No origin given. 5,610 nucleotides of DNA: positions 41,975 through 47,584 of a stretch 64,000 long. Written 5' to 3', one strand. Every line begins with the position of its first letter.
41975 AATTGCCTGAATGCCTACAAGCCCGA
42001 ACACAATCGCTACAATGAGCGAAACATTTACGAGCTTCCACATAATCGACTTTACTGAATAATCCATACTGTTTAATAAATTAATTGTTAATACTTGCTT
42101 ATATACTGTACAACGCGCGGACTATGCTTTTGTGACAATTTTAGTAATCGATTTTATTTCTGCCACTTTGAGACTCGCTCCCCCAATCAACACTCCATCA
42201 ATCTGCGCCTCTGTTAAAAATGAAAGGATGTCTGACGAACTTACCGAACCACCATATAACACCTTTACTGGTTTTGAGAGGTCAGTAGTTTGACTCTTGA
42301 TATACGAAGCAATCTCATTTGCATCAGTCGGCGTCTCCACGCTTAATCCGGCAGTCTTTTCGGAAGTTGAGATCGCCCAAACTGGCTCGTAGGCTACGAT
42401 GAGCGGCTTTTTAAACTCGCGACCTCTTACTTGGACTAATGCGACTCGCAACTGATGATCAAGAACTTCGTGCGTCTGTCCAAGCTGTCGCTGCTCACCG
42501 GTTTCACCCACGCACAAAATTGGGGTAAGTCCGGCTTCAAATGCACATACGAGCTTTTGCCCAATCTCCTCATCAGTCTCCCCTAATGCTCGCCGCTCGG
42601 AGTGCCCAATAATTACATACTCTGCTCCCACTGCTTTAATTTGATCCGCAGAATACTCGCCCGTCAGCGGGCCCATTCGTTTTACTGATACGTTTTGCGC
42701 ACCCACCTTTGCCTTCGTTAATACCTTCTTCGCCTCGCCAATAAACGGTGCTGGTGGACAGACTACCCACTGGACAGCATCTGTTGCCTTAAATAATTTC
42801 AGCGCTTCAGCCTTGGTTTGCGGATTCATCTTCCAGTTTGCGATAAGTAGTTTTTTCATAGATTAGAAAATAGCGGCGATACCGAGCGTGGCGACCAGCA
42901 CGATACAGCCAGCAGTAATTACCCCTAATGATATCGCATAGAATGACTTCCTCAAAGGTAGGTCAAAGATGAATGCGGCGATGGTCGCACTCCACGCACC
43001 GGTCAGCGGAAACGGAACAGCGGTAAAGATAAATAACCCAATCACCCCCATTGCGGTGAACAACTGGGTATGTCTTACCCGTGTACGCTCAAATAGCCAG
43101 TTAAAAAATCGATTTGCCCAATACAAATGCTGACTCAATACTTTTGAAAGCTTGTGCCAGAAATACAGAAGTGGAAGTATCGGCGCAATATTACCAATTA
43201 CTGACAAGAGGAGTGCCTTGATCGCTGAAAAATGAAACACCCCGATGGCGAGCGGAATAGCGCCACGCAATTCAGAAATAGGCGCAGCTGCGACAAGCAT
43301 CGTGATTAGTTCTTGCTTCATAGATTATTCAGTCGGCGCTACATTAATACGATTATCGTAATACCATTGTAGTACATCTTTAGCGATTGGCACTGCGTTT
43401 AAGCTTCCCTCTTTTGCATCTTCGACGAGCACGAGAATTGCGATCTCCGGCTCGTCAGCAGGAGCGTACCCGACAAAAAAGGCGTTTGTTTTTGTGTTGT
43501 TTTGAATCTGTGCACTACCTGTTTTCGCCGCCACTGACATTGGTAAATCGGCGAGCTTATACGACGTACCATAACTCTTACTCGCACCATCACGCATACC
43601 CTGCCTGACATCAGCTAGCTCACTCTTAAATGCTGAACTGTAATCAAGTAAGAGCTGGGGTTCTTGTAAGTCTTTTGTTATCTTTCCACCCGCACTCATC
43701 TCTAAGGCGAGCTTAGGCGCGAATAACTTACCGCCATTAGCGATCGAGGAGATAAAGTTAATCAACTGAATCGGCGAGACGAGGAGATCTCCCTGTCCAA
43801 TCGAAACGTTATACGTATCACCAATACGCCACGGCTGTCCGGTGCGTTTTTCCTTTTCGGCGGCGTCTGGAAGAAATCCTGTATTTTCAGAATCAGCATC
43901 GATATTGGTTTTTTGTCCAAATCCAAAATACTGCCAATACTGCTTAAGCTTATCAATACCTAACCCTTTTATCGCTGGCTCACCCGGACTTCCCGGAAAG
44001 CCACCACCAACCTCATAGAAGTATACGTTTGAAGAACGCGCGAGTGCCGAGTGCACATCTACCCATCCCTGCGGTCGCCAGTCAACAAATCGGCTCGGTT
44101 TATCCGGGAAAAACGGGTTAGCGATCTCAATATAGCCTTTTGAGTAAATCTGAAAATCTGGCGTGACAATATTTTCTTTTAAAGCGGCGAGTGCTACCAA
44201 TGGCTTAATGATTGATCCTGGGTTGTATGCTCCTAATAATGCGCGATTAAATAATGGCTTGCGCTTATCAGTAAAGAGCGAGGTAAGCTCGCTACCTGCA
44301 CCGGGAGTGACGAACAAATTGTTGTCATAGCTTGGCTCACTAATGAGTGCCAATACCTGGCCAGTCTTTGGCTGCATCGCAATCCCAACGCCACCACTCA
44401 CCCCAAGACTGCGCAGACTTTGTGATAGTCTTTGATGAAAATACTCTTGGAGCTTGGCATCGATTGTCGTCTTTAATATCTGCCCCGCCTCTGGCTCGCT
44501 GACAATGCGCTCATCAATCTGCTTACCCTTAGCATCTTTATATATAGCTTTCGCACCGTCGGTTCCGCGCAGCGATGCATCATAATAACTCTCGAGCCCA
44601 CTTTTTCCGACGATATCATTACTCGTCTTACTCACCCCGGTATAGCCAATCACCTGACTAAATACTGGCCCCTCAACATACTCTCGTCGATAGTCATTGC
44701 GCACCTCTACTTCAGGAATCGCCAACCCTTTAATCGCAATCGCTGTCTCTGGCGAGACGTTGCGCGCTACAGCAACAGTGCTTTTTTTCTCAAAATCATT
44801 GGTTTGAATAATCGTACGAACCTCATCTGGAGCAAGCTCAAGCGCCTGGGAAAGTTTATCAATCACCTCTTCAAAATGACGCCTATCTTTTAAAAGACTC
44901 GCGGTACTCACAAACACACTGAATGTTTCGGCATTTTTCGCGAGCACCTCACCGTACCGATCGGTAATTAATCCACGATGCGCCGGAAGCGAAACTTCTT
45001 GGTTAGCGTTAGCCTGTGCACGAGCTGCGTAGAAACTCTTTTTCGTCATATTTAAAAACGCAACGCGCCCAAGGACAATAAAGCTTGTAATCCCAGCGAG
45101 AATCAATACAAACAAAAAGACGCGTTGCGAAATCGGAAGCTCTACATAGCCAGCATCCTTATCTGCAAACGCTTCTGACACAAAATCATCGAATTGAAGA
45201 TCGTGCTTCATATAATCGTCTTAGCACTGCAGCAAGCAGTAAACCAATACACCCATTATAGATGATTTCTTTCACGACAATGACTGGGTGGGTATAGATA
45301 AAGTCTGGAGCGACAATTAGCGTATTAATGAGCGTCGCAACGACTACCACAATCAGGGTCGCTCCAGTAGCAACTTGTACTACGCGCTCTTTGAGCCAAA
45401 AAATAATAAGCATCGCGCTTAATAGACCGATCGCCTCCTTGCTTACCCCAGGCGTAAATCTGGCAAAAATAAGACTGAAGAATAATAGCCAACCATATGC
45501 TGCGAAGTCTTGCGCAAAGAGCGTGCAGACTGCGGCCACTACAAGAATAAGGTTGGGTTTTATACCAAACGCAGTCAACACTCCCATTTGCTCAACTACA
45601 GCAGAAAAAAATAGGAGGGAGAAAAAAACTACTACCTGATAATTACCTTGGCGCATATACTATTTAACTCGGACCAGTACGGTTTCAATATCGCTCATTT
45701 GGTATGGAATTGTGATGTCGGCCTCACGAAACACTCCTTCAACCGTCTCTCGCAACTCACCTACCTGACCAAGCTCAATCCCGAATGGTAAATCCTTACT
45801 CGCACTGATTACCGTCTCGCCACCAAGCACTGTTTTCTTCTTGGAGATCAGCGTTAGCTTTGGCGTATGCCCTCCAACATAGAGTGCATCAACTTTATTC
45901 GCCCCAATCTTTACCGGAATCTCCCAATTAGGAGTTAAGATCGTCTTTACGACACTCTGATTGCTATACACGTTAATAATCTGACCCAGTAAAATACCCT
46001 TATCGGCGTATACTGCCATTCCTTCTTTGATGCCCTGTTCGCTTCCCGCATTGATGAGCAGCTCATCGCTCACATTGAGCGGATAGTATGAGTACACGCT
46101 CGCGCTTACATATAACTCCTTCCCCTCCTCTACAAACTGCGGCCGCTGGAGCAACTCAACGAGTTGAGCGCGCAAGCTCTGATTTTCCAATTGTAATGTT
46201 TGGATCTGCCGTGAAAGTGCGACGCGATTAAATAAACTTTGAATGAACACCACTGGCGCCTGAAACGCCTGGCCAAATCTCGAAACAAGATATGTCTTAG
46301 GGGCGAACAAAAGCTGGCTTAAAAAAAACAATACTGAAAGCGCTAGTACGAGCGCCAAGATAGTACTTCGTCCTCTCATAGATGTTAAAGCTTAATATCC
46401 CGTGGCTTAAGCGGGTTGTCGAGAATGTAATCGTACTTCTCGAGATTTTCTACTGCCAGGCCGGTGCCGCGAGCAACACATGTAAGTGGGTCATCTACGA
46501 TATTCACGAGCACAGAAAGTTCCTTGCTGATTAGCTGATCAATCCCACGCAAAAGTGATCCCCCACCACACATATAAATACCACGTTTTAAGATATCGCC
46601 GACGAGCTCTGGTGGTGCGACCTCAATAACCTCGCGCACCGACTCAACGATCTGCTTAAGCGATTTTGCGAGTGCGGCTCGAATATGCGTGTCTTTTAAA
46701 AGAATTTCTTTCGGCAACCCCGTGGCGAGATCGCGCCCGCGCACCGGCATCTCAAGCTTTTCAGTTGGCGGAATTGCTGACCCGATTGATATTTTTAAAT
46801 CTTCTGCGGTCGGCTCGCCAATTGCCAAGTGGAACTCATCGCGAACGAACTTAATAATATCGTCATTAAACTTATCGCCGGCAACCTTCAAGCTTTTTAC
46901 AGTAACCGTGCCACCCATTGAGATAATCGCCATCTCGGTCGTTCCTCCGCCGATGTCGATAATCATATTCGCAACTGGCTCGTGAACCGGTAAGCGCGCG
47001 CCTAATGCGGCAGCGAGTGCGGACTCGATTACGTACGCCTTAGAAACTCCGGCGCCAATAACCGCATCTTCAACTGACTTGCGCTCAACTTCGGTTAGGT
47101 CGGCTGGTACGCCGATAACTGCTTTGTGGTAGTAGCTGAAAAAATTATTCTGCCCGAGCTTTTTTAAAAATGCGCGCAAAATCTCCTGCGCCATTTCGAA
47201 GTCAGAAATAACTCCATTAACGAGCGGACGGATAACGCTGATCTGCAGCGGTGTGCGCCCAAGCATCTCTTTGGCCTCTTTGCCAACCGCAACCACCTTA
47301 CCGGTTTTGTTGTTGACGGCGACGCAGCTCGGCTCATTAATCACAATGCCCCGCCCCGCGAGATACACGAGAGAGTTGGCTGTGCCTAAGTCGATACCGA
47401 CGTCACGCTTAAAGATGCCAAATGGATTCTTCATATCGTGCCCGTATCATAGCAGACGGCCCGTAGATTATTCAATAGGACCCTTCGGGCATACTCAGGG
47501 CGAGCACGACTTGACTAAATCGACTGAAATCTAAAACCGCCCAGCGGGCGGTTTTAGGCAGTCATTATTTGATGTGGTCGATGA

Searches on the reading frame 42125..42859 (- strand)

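Call 58: search_protein_families(library=pfam, proteins=[window:42125-42859:-], max_evalue=0.00001)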
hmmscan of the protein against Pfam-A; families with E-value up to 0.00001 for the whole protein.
window:42125-42859:- (245 aa): 1 family
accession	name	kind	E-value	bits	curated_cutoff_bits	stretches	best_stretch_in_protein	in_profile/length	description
PF00121.24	TIM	-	1.9e-66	224.5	20.1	1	4-240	2-243/245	Triosephosphate isomerase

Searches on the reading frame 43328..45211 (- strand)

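Call 57: search_protein_families(library=pfam, proteins=[window:43328-45211:-], max_evalue=0.00001)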
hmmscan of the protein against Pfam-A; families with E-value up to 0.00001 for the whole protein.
window:43328-45211:- (628 aa): 2 families
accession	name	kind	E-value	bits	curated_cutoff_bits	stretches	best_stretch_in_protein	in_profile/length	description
PF00905.27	Transpeptidase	-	5.1e-58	197.1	22.1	1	276-615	3-299/299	Penicillin binding protein transpeptidase domain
PF03717.20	PBP_dimer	-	2.7e-31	109.8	24.4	1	75-234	2-178/180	Penicillin-binding Protein dimerisation domain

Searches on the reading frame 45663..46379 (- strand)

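Call 58: search_protein_families(library=pfam, proteins=[window:45663-46379:-], max_evalue=0.00001)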
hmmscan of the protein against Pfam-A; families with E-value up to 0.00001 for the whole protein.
window:45663-46379:- (239 aa): 1 family
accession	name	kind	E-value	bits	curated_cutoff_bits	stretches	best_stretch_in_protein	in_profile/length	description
PF04085.20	MreC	-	2.2e-23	83.1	28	1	100-236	6-145/147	Rod shape-determining protein MreC, barrel core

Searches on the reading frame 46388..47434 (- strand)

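Call 57: search_protein_families(library=pfam, proteins=[window:46388-47434:-], max_evalue=0.00001)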
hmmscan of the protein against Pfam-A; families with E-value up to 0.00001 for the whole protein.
window:46388-47434:- (349 aa): 4 families
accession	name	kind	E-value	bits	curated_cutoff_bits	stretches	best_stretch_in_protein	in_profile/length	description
PF06723.19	MreB_Mbl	-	1.5e-128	428.7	27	1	10-334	2-325/327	MreB/Mbl protein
PF00012.26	HSP70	-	9.8e-12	44.3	20.6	1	88-203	116-240/599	Hsp70 protein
PF14450.12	FtsA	-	1.4e-11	45.3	31.8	1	158-312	2-109/127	Cell division protein FtsA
PF00022.25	Actin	-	6.5e-10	38.6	27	1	35-199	31-189/410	Actin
